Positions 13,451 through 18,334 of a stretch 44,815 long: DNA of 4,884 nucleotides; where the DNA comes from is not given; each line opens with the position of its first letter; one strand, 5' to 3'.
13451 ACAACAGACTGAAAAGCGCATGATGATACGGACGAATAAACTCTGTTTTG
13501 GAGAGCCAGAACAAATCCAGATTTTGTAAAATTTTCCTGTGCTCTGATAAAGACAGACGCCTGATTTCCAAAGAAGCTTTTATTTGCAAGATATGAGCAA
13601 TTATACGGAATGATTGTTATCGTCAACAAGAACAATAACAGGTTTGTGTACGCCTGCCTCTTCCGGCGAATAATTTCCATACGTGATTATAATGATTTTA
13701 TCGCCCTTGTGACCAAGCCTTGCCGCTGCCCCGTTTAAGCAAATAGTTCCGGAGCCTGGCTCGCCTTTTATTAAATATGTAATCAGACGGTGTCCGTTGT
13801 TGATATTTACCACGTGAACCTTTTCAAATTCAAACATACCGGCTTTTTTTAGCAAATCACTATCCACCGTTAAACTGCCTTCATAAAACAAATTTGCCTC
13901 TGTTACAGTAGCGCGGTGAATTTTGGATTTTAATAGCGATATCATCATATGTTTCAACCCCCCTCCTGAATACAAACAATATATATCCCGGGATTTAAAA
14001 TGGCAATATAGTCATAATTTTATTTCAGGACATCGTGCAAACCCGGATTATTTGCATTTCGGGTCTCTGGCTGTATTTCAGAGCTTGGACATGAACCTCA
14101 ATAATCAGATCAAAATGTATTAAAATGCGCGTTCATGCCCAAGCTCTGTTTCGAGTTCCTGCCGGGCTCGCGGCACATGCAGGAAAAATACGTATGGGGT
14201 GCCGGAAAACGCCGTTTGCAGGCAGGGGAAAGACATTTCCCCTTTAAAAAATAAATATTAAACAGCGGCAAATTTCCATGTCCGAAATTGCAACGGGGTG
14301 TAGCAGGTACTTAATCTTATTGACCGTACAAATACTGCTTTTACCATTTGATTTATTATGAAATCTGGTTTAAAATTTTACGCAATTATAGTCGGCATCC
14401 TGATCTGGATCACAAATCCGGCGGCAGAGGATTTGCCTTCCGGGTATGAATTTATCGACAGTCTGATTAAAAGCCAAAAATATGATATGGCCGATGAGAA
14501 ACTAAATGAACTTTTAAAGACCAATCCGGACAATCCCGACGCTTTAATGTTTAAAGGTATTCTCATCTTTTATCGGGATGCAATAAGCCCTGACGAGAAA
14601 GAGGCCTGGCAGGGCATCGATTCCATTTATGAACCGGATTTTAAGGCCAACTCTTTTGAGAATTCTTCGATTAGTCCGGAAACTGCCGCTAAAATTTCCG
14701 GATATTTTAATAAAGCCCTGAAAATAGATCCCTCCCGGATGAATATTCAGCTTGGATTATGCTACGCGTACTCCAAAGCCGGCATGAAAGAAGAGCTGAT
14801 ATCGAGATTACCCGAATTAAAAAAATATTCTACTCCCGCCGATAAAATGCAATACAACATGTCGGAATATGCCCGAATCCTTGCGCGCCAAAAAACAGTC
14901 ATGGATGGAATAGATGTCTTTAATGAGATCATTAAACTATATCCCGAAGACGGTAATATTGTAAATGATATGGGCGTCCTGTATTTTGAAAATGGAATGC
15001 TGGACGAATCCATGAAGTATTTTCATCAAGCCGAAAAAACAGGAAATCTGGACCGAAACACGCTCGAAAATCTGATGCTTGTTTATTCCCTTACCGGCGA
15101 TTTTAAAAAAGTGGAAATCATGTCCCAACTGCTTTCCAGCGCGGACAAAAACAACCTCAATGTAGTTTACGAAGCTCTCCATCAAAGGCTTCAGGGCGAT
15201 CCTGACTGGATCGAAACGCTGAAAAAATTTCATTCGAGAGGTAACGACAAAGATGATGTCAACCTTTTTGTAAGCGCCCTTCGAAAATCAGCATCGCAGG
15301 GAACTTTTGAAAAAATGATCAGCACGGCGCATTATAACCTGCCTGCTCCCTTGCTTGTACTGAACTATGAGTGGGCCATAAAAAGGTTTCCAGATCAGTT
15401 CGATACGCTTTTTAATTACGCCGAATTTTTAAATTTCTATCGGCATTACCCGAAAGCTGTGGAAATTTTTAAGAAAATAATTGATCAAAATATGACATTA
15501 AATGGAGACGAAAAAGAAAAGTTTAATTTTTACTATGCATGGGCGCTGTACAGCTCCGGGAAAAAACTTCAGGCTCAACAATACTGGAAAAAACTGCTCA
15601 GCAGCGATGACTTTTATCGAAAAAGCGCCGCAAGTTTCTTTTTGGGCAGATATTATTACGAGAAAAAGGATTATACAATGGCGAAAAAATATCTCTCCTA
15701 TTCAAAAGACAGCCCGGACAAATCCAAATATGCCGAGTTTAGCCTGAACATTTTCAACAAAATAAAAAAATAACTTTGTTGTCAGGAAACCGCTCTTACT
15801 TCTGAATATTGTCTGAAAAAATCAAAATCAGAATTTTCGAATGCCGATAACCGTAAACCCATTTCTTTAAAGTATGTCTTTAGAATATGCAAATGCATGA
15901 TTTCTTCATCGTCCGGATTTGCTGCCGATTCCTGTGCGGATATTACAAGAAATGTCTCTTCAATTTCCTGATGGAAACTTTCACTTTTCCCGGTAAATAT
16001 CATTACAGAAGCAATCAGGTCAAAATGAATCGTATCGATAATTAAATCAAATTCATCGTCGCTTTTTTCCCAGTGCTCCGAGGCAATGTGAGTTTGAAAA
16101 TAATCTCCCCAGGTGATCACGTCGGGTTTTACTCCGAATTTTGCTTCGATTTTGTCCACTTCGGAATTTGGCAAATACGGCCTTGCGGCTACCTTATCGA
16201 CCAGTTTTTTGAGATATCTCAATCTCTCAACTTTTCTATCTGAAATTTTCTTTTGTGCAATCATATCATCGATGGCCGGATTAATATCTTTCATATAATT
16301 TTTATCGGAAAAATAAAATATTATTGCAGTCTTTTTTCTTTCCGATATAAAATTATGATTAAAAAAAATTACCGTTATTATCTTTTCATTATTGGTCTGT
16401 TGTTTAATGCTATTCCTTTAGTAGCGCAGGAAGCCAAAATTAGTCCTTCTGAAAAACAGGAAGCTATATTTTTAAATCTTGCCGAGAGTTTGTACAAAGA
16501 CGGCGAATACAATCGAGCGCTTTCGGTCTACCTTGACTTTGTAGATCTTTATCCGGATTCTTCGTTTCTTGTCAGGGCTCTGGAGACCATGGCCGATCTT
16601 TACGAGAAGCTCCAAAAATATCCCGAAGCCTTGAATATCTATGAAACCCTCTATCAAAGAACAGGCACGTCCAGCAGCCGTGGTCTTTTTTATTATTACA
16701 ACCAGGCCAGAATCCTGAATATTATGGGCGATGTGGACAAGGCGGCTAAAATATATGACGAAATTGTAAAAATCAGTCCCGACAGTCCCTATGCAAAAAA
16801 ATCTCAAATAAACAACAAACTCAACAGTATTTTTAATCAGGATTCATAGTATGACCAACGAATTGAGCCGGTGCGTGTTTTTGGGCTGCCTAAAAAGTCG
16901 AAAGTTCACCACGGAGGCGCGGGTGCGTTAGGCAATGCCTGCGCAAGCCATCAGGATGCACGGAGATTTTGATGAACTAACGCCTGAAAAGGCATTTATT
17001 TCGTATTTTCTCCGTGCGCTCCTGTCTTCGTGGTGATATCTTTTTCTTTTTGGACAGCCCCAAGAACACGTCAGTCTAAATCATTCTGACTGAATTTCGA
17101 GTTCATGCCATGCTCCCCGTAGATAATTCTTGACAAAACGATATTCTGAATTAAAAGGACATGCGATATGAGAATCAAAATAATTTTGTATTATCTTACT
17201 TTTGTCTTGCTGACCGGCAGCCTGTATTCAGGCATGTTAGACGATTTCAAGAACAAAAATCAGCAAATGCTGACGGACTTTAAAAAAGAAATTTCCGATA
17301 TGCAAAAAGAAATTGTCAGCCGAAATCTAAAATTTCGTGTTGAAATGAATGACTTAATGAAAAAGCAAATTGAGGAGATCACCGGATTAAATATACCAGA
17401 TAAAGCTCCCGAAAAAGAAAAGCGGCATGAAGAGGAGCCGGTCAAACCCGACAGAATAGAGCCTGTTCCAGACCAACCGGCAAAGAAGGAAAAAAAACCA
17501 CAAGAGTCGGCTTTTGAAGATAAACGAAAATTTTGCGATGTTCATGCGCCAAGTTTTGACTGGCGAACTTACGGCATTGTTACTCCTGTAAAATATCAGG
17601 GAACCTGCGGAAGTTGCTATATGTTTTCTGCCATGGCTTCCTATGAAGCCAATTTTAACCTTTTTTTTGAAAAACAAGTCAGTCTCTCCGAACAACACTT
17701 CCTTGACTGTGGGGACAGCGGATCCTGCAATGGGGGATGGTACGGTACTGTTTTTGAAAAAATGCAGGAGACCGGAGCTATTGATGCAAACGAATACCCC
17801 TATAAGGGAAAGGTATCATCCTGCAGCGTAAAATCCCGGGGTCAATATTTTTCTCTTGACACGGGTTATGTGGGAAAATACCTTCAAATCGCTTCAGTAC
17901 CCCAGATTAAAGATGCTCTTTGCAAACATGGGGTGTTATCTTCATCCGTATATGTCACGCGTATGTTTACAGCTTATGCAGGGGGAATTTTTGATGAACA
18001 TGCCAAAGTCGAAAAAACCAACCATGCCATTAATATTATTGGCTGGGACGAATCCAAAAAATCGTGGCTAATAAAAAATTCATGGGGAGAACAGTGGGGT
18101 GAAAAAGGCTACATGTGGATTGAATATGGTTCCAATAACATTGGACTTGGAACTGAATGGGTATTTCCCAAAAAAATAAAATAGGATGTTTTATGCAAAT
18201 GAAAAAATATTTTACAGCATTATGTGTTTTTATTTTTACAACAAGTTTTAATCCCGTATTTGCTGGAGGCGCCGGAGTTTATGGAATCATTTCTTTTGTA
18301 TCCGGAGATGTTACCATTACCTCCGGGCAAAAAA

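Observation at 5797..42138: Dense family of ~120-135 bp palindromic intergenic repeats (MITE/REP-like), nine copies in 45 kb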

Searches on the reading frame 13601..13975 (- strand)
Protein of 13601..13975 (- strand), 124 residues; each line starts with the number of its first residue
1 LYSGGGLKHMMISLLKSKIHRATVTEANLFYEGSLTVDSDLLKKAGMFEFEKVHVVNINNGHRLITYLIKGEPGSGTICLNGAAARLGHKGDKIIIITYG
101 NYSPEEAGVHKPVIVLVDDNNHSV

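Call 18: search_protein_families(library=pfam, proteins=[window:13601-13975:-])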
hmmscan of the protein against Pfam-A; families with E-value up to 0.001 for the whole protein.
window:13601-13975:- (124 aa): 1 family
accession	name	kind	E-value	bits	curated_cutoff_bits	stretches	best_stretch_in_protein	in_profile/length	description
PF02261.22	Asp_decarbox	-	6.1e-49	165.1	25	1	10-122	1-113/115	Aspartate decarboxylase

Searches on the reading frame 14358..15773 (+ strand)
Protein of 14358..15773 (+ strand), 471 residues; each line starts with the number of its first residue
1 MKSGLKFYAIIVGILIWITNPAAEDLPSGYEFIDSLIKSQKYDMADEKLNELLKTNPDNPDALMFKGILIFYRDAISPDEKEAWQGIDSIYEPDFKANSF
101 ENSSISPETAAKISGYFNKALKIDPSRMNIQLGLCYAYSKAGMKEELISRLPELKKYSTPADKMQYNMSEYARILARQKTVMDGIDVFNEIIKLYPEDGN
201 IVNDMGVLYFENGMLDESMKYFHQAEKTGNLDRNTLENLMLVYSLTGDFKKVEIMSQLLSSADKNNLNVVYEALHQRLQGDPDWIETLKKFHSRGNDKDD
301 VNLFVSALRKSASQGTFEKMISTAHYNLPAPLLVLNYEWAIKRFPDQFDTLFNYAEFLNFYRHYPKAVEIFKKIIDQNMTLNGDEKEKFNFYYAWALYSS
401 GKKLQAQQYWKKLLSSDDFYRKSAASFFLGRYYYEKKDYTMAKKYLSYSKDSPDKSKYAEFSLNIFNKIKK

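Call 18: search_protein_families(library=pfam, proteins=[window:14358-15773:+])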
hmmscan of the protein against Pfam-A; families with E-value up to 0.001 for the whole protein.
window:14358-15773:+ (471 aa): 8 families
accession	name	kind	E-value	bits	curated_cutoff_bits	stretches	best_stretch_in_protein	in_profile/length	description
PF13432.12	TPR_16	-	4e-13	50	32.7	0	394-442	4-50/65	Tetratricopeptide repeat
PF07719.23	TPR_2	-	8.7e-13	47.8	27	0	204-225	6-27/34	Tetratricopeptide repeat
PF13428.12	TPR_14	-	4.1e-12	46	23.5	0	35-67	10-42/44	Tetratricopeptide repeat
PF14559.12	TPR_19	-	3.3e-11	43.8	25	0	185-226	11-52/68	Tetratricopeptide repeat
PF13431.12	TPR_17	-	3e-08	33.8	24.4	0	188-218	2-32/34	Tetratricopeptide repeat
PF13174.12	TPR_6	-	5.8e-08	33.3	26.3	0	391-415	4-28/33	Tetratricopeptide repeat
PF23914.1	TPR_CcmH_CycH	-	1.5e-06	28.6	42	0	338-415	74-149/158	Cytochrome c-type biogenesis protein H TPR domain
PF13414.12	TPR_11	-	3.6e-05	23.8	26.8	0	35-63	3-31/42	TPR repeat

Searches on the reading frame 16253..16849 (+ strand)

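Call 18: search_protein_families(library=pfam, proteins=[window:16253-16849:+])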
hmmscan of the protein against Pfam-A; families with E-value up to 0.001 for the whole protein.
window:16253-16849:+ (198 aa): 15 families
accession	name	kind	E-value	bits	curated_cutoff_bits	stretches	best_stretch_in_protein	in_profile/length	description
PF07719.23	TPR_2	-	1.4e-12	47.1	27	0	73-102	4-33/34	Tetratricopeptide repeat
PF13174.12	TPR_6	-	1.7e-12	47.5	26.3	1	73-103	3-33/33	Tetratricopeptide repeat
PF13428.12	TPR_14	-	6.8e-12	45.3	23.5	0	149-181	5-37/44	Tetratricopeptide repeat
PF13424.12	TPR_12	-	1.4e-10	41.6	30.1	1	71-134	4-72/77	Tetratricopeptide repeat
PF13176.12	TPR_7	-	1.3e-09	37.8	27.9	0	110-134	2-26/36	Tetratricopeptide repeat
PF13432.12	TPR_16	-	2.5e-09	37.8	32.7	1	113-179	3-65/65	Tetratricopeptide repeat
PF13181.12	TPR_8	-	6.5e-09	35.7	25.7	0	147-177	3-33/34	Tetratricopeptide repeat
PF00515.34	TPR_1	-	8.5e-09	35.3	27.8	0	148-177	4-33/34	Tetratricopeptide repeat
PF12895.13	ANAPC3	-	4.8e-08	33.6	27.2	1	64-131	18-80/82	Anaphase-promoting complex, cyclosome, subunit 3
PF14559.12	TPR_19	-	8.8e-06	26.4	25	0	121-182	5-62/68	Tetratricopeptide repeat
PF14938.12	SNAP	-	0.00016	21.7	25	1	74-182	78-192/282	Soluble NSF attachment protein, SNAP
PF22860.2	DUF7017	-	0.00033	21.1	27.5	0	78-127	42-91/141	Domain of unknown function (DUF7017)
PF13431.12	TPR_17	-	0.00056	20.4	24.4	0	148-164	16-32/34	Tetratricopeptide repeat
PF13525.12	YfiO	-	0.00069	19.9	25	0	66-103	38-75/203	Outer membrane lipoprotein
PF13374.12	TPR_10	-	0.00094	19.6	27.5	0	74-93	6-25/42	Tetratricopeptide repeat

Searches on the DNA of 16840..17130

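Call 80: search_rna_families(source=window, start=16840, end=17130, threshold=evalue, max_evalue=1)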
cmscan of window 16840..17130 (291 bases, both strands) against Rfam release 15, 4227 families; matches with E-value up to 1: 0.
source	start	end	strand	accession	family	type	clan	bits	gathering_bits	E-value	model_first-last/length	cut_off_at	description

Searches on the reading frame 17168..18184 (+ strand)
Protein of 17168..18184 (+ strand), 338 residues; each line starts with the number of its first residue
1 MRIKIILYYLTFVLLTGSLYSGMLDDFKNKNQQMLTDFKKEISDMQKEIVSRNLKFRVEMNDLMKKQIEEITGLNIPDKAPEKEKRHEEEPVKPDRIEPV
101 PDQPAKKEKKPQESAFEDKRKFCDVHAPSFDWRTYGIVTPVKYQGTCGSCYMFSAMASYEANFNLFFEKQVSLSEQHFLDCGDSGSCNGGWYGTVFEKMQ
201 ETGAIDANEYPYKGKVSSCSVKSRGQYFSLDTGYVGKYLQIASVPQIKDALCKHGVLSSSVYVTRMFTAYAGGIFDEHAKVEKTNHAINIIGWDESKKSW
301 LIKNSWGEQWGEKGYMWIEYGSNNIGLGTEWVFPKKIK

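Call 18: search_protein_families(library=pfam, proteins=[window:17168-18184:+])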
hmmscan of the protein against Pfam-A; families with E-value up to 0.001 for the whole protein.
window:17168-18184:+ (338 aa): 2 families
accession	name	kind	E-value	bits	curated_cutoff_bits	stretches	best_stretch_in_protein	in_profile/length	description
PF00112.29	Peptidase_C1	-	1.2e-50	173.1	20.7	1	128-333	3-218/220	Papain family cysteine protease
PF03051.21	Peptidase_C1_2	-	0.00029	20.2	22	0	283-317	358-396/438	Peptidase C1-like family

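Call 72: find_encoding_contigs(protein=window:17168-18184:+, flank=6000, max_places=8)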
Protein window:17168-18184:+ (338 aa): 2 contigs read that carry it; 1 place shown.
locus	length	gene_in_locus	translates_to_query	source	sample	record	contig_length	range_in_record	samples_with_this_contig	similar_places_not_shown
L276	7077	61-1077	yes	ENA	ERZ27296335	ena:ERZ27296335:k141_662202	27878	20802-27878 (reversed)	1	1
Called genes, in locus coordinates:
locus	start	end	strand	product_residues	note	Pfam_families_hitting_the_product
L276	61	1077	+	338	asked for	PF00112:Peptidase_C1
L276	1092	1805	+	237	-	PF04773:FecR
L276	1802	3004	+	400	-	-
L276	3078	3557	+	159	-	-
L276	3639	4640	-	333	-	PF01075:Glyco_transf_9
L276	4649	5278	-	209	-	PF14063:DUF4254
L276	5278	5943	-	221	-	PF00583:Acetyltransf_1, PF13508:Acetyltransf_7, PF13673:Acetyltransf_10 (weak)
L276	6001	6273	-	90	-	PF01169:GDT1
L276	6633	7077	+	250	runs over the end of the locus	PF13489:Methyltransf_23, PF13847:Methyltransf_31 (weak), PF08241:Methyltransf_11, PF08242:Methyltransf_12 (weak), PF13649:Methyltransf_25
